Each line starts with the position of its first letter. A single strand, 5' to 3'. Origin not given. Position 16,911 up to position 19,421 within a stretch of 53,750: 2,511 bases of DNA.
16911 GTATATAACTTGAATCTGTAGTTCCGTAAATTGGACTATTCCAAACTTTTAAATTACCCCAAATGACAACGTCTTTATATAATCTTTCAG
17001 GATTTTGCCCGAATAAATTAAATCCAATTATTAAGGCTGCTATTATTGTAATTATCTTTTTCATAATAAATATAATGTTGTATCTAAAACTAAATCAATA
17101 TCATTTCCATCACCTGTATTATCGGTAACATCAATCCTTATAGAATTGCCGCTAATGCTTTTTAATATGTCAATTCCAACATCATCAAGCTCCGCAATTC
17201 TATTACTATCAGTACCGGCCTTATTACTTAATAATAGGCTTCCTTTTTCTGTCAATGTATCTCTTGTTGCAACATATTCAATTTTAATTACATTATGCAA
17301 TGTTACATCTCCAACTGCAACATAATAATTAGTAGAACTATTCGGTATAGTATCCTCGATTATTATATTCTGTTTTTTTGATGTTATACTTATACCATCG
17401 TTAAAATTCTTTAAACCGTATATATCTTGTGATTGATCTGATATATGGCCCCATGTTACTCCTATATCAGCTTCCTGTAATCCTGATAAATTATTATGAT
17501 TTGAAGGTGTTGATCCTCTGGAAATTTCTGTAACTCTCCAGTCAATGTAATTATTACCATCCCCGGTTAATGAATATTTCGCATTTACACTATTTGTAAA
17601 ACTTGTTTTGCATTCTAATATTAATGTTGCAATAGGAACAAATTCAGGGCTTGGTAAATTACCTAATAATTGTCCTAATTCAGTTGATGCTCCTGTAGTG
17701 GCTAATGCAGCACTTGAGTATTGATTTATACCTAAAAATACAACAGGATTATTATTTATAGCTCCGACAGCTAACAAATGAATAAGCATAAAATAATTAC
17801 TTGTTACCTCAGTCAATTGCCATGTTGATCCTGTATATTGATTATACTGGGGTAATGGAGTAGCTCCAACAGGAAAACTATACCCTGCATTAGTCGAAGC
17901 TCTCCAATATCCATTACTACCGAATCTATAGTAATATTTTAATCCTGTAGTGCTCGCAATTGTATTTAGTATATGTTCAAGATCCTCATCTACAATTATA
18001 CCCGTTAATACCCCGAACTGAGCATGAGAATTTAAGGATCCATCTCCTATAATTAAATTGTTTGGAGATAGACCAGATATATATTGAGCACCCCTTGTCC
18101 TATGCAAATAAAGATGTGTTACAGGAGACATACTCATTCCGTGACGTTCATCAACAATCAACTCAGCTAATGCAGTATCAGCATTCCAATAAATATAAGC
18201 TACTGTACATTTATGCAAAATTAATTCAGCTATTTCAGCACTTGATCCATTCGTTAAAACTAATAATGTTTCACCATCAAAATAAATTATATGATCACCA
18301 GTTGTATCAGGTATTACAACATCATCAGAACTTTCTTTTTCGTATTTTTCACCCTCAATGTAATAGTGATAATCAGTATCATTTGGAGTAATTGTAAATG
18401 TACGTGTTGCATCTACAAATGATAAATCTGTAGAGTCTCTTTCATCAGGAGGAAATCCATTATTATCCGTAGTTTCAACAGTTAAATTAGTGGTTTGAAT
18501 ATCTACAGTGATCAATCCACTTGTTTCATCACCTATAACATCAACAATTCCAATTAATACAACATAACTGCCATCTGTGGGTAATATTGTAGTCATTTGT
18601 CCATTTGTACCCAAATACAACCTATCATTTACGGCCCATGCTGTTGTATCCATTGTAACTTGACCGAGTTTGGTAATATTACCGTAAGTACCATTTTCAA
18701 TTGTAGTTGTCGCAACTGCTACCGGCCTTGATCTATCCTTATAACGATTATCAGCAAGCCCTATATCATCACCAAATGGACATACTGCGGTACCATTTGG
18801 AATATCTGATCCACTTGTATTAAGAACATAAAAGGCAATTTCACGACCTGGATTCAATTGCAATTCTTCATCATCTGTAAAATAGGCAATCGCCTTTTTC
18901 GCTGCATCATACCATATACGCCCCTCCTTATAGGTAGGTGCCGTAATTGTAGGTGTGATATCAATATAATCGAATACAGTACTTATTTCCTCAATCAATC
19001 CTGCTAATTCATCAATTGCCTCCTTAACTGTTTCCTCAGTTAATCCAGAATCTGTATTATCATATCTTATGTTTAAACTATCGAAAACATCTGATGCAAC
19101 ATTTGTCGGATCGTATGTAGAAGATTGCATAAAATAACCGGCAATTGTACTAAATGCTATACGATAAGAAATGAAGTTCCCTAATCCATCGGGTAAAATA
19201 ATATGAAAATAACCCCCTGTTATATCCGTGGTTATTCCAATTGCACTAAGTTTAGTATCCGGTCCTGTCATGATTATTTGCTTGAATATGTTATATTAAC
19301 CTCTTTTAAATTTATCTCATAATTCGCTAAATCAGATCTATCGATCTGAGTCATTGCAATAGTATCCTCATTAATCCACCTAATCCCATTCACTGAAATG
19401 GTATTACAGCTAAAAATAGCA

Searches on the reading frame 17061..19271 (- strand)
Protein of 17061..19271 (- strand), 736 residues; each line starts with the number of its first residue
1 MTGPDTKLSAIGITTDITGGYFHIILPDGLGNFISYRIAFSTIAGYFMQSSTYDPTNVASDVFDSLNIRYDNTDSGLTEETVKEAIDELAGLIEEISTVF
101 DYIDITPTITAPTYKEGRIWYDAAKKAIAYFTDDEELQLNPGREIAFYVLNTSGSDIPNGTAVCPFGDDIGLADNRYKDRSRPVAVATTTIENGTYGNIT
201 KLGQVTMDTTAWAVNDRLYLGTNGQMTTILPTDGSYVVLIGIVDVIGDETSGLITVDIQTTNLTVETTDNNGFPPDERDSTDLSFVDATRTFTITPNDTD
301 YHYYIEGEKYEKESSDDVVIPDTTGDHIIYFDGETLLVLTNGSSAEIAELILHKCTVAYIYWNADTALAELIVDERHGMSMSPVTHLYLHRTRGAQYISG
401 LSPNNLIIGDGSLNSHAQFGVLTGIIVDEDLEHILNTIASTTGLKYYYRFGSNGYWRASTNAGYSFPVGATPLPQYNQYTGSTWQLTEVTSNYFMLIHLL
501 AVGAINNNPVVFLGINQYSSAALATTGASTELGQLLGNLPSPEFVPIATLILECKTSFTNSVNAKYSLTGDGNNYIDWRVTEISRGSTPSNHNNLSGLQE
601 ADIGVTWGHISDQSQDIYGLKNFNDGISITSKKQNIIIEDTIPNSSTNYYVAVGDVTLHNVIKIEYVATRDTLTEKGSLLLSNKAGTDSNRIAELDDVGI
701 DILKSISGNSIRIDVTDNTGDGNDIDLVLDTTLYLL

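Call 20: search_protein_families(library=phrogs, proteins=[window:17061-19271:-], max_evalue=0.001)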
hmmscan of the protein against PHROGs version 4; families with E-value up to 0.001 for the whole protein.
window:17061-19271:- (736 aa): 1 family
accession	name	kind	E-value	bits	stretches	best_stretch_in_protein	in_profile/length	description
phrog_4368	-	unknown function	0.00036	19.7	1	139-243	117-222/840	-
